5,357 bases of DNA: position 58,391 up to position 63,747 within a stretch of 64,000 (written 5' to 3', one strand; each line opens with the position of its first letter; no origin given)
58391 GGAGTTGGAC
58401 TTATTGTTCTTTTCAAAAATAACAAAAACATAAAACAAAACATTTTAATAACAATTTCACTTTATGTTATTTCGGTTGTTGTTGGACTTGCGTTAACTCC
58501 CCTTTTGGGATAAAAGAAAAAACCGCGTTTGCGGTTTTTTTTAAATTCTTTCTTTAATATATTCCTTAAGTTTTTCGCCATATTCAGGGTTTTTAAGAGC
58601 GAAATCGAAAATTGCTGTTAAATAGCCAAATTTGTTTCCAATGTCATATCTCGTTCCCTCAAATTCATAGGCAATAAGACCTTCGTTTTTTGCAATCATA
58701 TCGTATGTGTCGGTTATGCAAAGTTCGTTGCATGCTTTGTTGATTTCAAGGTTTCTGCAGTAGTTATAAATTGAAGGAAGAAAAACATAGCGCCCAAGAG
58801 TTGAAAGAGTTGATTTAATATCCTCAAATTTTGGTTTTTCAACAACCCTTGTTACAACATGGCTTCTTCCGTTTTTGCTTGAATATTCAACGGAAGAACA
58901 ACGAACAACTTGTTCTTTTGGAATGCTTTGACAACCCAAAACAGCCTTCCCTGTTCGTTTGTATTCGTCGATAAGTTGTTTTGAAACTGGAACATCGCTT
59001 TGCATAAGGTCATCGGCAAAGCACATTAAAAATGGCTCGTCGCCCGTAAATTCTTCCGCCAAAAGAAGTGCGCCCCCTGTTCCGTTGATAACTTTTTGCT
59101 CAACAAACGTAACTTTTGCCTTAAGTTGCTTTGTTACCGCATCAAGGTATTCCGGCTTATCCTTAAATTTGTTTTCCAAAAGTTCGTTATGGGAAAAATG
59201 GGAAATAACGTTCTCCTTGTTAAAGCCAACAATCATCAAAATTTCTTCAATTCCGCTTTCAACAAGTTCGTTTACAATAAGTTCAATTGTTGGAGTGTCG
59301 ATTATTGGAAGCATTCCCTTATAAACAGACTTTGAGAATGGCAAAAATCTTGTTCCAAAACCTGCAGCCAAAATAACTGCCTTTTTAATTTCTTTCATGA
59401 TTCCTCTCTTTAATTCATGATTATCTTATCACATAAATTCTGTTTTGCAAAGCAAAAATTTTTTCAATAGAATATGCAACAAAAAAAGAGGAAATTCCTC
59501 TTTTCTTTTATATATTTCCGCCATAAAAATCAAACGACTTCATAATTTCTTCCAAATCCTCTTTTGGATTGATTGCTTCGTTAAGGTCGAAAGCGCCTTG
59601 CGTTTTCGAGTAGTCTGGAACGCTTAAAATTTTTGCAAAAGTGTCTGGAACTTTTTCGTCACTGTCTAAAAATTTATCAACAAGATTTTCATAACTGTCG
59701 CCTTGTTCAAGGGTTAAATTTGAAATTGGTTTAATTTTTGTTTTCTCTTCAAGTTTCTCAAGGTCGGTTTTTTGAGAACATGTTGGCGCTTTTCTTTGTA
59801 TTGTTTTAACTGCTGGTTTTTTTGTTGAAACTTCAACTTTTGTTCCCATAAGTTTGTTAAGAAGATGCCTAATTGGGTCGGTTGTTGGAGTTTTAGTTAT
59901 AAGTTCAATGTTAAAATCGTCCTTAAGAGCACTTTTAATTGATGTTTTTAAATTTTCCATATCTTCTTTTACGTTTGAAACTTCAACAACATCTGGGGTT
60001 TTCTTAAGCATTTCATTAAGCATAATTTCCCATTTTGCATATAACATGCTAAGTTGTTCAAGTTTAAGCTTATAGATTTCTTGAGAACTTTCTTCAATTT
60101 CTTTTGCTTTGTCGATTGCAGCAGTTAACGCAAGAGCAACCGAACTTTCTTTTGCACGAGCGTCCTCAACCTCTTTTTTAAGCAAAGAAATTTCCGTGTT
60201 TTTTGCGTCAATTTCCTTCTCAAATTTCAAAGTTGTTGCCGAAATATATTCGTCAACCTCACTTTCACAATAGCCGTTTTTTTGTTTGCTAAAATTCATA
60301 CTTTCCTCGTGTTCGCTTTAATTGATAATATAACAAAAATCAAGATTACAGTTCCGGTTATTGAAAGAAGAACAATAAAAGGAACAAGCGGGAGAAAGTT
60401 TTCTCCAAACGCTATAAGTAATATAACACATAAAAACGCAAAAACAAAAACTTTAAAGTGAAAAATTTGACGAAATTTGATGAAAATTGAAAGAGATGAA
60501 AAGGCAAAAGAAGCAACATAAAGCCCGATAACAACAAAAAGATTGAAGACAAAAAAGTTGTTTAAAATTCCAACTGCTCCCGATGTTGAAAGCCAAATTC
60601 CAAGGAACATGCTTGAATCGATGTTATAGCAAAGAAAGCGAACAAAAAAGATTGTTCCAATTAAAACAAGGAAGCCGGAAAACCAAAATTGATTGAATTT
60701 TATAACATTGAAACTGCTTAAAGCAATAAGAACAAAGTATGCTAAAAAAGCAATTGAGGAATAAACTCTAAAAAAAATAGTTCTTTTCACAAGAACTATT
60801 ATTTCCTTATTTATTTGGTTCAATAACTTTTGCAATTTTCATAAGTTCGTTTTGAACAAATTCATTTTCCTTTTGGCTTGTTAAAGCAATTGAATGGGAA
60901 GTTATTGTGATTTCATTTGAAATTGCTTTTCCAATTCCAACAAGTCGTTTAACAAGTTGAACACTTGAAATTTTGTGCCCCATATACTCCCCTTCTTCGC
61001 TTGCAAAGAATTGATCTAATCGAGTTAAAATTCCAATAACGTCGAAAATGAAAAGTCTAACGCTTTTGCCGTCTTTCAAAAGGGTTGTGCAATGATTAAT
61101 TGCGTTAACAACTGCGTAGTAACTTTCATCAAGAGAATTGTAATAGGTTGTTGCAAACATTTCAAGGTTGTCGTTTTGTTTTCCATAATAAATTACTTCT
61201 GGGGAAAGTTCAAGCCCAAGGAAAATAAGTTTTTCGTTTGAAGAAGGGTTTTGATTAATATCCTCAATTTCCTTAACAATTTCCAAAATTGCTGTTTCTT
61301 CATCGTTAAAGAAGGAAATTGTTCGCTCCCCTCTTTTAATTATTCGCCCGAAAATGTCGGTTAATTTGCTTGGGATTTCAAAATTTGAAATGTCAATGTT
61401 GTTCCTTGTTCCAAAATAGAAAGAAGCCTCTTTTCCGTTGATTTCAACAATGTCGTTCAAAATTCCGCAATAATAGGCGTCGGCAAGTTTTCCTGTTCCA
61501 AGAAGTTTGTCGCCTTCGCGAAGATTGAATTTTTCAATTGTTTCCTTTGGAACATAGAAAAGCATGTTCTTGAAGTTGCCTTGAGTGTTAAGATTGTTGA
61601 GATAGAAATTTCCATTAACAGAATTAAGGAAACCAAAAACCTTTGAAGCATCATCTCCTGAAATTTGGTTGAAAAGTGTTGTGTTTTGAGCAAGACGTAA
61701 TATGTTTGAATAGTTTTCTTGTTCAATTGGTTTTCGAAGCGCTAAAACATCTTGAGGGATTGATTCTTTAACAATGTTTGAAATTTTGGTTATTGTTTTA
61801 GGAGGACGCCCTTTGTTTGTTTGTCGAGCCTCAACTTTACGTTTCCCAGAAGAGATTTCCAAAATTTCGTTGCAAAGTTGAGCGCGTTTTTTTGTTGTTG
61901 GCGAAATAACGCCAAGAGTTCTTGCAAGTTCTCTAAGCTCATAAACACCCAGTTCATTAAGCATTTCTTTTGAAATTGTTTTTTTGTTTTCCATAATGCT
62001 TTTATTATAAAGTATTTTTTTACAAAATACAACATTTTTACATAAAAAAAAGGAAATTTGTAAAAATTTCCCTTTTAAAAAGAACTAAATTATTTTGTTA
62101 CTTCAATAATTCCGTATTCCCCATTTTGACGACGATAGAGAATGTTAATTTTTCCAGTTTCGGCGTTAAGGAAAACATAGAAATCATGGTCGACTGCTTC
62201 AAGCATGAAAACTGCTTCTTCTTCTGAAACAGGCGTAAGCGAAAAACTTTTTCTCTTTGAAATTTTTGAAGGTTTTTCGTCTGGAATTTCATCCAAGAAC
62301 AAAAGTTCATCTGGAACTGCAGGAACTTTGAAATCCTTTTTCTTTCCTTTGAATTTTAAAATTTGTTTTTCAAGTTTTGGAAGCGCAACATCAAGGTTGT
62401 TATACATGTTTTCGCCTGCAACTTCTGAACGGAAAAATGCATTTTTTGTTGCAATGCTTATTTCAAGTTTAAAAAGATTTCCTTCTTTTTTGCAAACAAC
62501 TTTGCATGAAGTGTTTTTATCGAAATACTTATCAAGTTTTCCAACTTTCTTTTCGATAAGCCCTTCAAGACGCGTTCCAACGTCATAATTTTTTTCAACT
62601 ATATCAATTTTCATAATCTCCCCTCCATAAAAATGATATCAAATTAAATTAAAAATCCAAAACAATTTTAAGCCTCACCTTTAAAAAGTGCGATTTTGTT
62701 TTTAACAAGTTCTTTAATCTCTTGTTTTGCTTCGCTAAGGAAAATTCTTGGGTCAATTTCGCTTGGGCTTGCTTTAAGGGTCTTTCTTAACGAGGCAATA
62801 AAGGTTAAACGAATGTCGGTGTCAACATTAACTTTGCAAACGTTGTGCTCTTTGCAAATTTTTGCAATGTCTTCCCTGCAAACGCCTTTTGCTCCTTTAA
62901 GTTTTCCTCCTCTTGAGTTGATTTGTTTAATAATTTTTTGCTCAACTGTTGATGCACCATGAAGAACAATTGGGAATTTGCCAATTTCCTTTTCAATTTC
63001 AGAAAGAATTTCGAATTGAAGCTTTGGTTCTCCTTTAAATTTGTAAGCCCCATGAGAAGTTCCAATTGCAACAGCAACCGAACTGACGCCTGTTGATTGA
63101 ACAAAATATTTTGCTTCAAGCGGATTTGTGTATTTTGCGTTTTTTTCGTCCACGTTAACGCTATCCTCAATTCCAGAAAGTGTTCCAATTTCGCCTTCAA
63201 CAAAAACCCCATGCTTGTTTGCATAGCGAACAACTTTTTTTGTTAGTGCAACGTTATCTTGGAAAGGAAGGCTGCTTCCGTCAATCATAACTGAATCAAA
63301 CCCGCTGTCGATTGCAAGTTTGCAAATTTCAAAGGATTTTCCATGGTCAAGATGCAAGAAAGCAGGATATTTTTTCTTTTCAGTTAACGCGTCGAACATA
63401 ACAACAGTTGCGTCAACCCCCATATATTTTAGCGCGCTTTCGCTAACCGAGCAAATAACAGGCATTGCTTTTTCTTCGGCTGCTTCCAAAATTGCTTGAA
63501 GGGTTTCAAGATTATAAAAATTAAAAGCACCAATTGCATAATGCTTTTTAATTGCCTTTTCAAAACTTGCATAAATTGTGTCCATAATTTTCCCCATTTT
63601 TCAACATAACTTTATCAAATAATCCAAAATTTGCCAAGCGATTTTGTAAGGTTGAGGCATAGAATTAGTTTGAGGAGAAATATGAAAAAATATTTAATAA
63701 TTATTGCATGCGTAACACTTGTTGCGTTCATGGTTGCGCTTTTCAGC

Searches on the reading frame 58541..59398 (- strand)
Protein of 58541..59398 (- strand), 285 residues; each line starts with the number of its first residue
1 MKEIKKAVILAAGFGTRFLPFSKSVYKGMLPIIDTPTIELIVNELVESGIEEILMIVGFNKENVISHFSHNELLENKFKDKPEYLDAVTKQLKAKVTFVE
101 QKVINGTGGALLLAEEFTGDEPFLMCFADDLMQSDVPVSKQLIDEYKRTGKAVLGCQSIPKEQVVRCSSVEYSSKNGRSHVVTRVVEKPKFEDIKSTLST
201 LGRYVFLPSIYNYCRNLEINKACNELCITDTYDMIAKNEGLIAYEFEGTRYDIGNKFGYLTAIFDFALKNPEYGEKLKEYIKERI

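Call 13: search_protein_families(library=pfam, proteins=[window:58541-59398:-], max_evalue=0.0001)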
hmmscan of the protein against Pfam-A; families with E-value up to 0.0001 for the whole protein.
window:58541-59398:- (285 aa): 2 families
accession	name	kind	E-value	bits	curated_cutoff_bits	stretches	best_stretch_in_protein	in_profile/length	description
PF00483.29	NTP_transferase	-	2.9e-23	83.2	21.2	1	6-262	1-238/245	Nucleotidyl transferase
PF12804.13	NTP_transf_3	-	3e-06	28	27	1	7-154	1-119/160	MobA-like NTP transferase domain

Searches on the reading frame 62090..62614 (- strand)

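Call 13: search_protein_families(library=pfam, proteins=[window:62090-62614:-], max_evalue=0.0001)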
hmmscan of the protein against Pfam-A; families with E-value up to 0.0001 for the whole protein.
window:62090-62614:- (174 aa): 2 families
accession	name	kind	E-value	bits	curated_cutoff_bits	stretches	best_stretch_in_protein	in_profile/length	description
PF16321.10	Ribosom_S30AE_C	-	2.8e-22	78.6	25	1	114-169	2-57/57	Sigma 54 modulation/S30EA ribosomal protein C terminus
PF02482.25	Ribosomal_S30AE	-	7.7e-17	62.2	23.7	1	3-93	1-88/88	Sigma 54 modulation protein / S30EA ribosomal protein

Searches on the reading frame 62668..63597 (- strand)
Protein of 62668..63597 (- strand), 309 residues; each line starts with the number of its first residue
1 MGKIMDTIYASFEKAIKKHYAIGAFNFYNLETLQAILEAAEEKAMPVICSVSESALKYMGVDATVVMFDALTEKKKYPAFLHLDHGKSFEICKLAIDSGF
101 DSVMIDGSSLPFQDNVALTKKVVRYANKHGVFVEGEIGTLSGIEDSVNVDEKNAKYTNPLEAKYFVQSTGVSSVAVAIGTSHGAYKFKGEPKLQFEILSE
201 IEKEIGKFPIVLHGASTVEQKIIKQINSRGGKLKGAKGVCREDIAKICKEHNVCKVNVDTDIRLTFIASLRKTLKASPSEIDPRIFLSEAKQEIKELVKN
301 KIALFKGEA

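Call 15: search_protein_families(library=pfam, proteins=[window:62668-63597:-], max_evalue=0.0001)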
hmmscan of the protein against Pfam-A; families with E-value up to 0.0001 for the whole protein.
window:62668-63597:- (309 aa): 1 family
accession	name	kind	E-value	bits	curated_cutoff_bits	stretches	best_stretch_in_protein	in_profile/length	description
PF01116.26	F_bP_aldolase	-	1.7e-92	310.3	25.5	1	10-306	5-273/277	Fructose-bisphosphate aldolase class-II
